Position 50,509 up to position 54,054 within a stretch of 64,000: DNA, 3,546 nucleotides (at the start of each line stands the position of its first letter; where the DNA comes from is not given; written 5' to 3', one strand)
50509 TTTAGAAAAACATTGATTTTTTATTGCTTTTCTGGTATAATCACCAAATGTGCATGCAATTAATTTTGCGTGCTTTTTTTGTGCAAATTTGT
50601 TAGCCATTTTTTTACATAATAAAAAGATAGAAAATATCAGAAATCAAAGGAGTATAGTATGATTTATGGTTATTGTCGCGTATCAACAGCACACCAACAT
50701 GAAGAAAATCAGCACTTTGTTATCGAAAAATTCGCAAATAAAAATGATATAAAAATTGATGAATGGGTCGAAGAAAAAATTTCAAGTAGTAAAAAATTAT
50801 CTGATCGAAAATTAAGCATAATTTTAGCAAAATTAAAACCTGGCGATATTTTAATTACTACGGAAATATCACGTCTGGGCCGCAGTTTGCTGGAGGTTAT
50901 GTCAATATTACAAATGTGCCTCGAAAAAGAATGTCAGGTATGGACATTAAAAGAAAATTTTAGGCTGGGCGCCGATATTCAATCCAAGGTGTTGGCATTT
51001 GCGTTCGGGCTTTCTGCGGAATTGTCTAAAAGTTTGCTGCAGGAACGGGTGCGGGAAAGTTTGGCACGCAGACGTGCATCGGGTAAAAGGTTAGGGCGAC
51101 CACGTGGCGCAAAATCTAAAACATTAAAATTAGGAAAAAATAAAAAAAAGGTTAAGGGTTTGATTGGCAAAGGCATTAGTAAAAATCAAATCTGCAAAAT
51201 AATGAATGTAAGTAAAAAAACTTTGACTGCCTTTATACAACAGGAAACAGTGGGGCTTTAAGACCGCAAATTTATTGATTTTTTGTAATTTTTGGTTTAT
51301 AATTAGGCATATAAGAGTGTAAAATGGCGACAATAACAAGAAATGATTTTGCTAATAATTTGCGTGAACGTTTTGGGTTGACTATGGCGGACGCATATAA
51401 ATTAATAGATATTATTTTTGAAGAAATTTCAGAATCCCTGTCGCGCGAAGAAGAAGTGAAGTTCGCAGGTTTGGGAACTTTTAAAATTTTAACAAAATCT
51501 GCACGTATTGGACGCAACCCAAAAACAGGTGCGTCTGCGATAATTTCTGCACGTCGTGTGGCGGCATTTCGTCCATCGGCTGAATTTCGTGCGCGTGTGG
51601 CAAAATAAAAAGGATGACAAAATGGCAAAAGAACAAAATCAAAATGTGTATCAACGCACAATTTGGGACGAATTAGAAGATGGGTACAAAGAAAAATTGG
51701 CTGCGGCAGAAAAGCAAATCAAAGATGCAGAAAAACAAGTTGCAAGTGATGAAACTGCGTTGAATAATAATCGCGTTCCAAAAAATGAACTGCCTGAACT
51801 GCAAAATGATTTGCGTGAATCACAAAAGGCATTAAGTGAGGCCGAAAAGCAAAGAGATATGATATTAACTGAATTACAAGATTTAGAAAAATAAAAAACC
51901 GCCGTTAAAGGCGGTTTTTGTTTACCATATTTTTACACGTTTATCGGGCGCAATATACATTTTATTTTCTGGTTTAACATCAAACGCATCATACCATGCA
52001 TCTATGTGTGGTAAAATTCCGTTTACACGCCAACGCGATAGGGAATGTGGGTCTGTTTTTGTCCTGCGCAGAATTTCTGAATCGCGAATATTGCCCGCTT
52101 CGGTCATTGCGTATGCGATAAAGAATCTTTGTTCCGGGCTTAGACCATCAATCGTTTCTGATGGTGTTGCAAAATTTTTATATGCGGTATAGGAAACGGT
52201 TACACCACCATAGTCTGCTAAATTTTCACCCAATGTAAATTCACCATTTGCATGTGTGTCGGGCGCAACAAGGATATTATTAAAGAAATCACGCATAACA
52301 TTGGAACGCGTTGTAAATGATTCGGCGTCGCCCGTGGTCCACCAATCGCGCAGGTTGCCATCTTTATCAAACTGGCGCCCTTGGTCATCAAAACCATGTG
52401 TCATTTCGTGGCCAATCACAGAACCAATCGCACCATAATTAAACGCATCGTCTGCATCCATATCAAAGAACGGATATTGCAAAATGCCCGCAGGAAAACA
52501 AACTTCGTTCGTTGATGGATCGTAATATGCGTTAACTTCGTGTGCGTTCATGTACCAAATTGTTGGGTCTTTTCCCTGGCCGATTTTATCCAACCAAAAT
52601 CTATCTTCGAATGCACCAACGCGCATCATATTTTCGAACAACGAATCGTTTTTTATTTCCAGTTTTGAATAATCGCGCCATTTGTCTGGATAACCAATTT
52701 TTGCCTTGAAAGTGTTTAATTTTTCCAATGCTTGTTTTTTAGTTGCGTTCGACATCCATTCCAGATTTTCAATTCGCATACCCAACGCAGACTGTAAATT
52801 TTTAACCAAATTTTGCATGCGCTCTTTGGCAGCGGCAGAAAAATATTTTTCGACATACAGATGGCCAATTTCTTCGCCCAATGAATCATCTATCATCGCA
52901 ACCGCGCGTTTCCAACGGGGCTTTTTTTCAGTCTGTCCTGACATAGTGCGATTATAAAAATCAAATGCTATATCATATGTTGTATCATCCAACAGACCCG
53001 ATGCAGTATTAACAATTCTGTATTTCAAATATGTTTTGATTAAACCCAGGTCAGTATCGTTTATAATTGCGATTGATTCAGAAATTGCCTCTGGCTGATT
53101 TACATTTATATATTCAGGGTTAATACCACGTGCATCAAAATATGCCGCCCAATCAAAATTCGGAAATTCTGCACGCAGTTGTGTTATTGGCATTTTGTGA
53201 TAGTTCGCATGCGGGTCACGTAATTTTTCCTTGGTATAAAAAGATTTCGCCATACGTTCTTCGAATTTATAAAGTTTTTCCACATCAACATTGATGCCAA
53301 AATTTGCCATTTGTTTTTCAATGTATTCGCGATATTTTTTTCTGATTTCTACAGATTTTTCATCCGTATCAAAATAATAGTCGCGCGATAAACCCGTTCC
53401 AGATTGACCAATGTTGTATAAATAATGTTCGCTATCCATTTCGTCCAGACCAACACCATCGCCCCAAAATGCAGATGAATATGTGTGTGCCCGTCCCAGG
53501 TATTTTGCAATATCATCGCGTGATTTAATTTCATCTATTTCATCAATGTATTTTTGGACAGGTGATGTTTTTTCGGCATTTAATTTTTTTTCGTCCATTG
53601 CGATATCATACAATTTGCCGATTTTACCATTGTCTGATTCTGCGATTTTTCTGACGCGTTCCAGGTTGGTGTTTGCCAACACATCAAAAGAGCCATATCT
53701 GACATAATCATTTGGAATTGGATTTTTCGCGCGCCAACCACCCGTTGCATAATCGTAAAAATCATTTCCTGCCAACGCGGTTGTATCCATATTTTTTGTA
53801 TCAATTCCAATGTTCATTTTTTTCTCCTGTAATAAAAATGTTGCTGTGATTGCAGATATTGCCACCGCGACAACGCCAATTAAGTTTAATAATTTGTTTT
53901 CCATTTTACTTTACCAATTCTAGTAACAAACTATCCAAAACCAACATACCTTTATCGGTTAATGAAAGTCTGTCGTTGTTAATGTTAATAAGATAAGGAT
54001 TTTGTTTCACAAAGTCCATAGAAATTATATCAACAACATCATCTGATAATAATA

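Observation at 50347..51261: Serine invertase plus 26-bp inverted repeats bracketing a promoter-like ~94-bp segment upstream of a trimeric autotransporter adhesin: candidate phase-variation switch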

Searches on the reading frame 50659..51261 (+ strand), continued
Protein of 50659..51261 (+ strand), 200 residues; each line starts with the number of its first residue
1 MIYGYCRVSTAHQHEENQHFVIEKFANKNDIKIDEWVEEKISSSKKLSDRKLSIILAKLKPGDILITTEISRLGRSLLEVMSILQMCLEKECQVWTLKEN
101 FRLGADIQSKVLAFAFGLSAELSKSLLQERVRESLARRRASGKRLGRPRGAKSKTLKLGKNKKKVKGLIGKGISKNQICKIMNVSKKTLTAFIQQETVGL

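Call 72: get_annotated_region(hit=H3, flank=2500)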
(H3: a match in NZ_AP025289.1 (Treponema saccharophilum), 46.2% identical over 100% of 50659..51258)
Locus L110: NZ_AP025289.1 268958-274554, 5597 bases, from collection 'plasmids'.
description: Treponema saccharophilum strain JCM 32279 plasmid pTS1, complete sequence
organism: Treponema saccharophilum (NCBI taxid 165)
taxonomy: Bacteria; Spirochaetota; Spirochaetia; Spirochaetales; Treponemataceae; Treponema; Treponema saccharophilum
host: -; source: -; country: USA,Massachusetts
typing (MOB-suite, as given by PLSDB): non-mobilizable
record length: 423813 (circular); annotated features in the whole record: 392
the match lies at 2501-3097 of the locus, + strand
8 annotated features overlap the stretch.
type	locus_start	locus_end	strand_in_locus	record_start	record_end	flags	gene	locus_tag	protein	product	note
CDS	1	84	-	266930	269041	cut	-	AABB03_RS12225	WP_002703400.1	methyl-accepting chemotaxis protein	GO:0007165 - signal transduction [Evidence IEA]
CDS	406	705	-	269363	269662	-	-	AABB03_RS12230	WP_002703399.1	hypothetical protein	-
CDS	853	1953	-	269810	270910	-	-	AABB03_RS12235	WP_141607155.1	TIGR04133 family radical SAM/SPASM protein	-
CDS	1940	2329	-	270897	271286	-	-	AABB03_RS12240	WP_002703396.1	radical SAM-associated putative lipoprotein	-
CDS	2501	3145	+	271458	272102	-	-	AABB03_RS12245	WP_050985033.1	master DNA invertase Mpi family serine-type recombinase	-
CDS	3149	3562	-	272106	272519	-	arfB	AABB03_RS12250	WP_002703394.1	alternative ribosome rescue aminoacyl-tRNA hydrolase ArfB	GO:0006415 - translational termination [Evidence IEA]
CDS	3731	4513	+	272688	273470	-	-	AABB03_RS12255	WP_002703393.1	ZIP family metal transporter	GO:0030001 - metal ion transport [Evidence IEA]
CDS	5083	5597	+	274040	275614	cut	-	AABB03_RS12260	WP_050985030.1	peptide ABC transporter substrate-binding protein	-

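Call 73: get_annotated_region(hit=H7, flank=2500)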
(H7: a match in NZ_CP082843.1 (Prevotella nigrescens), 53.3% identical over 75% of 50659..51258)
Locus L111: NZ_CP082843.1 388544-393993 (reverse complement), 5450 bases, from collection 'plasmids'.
description: Prevotella nigrescens strain FDAARGOS_1486 plasmid unnamed, complete sequence
organism: Prevotella nigrescens (NCBI taxid 28133)
taxonomy: Bacteria; Bacteroidota; Bacteroidia; Bacteroidales; Prevotellaceae; Prevotella; Prevotella nigrescens
host: -; source: -; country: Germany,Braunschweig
typing (MOB-suite, as given by PLSDB): non-mobilizable; mating-pair formation MPF_T
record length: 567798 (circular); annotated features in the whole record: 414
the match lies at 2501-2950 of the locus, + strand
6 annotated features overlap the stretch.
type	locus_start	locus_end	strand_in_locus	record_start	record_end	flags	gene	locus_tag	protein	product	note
CDS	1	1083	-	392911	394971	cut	-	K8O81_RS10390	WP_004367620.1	bifunctional DNA primase/helicase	-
CDS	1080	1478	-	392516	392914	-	-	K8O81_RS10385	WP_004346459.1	hypothetical protein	-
CDS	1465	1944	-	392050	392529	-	-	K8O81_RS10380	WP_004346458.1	hypothetical protein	-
CDS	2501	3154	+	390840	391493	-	-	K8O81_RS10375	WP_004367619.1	master DNA invertase Mpi family serine-type recombinase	-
CDS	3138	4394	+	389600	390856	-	-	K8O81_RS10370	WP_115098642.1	Eco57I restriction-modification methylase domain-containing protein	GO:0006304 - DNA modification [Evidence IEA]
CDS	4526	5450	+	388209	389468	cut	-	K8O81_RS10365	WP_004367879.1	ATP-binding protein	-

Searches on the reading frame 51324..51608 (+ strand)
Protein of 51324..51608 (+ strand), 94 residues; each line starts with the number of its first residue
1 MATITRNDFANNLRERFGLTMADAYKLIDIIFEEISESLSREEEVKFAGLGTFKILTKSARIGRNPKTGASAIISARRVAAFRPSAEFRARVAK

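Call 5: search_protein_families(library=pfam, proteins=[window:51324-51608:+], max_evalue=0.01)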
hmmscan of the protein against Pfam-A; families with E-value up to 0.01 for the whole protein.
window:51324-51608:+ (94 aa): 3 families
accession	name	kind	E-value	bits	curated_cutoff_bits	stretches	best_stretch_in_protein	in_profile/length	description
PF00216.26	Bac_DNA_binding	-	5.4e-24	84.7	22.4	1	5-92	2-89/90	Bacterial DNA-binding protein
PF18291.6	HU-HIG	-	9.3e-06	26.1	26.2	1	3-93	31-119/125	HU domain fused to wHTH, Ig, or Glycine-rich motif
PF18175.6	HU-CCDC81_bac_2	-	0.002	18.4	35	1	15-55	9-49/70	CCDC81-like prokaryotic HU domain 2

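Call 10: search_protein_families(library=ncbifam, proteins=[window:51324-51608:+], max_evalue=0.01)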
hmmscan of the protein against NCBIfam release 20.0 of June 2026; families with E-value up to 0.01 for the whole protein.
window:51324-51608:+ (94 aa): 7 families
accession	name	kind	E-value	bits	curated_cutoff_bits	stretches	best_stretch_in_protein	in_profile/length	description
NF001401.0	PRK00285.1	equivalog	2.5e-28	98.2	111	1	2-93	4-95/103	integration host factor subunit alpha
TIGR00987.1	himA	equivalog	4.7e-26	91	120.25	1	3-93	1-91/96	integration host factor subunit alpha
NF001222.0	PRK00199.1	equivalog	1.6e-15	57.1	115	1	7-93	4-91/95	integration host factor subunit beta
TIGR00988.1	hip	equivalog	2.2e-14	53.6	119.95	1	19-93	17-91/94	integration host factor subunit beta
NF007945.0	PRK10664.1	equivalog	1.9e-12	47.6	157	1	20-86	17-83/90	nucleoid-associated protein HU-beta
NF008023.0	PRK10753.1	equivalog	7e-10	39.1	162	1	17-83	14-80/90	nucleoid-associated protein HU-alpha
TIGR01201.1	HU_rel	subfamily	0.00067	19.6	68.6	1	3-90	30-117/170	HU family DNA-binding protein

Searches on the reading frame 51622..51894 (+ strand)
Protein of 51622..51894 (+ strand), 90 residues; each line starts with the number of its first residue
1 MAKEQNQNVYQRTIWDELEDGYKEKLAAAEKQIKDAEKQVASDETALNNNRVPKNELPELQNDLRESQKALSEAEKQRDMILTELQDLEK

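Call 5: search_protein_families(library=pfam, proteins=[window:51622-51894:+], max_evalue=0.01)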
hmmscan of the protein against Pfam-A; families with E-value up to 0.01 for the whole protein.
window:51622-51894:+ (90 aa): 0 families

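Call 10: search_protein_families(library=ncbifam, proteins=[window:51622-51894:+], max_evalue=0.01)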
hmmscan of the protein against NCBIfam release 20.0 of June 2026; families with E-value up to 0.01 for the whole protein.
window:51622-51894:+ (90 aa): 1 family
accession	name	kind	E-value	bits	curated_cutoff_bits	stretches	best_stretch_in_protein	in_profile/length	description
TIGR04320.1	Surf_Exclu_PgrA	domain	0.0014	18.1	70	1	20-77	280-337/360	SEC10/PgrA surface exclusion domain-containing protein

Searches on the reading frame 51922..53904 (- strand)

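Call 5: search_protein_families(library=pfam, proteins=[window:51922-53904:-], max_evalue=0.01)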
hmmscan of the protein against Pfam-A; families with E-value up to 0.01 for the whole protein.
window:51922-53904:- (660 aa): 2 families
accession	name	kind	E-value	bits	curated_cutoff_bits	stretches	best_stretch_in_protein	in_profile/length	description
PF05649.18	Peptidase_M13_N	-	3.2e-106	356.4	32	1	46-406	2-381/381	Peptidase family M13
PF01431.27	Peptidase_M13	-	8e-65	218.7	24.5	1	458-657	1-205/205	Peptidase family M13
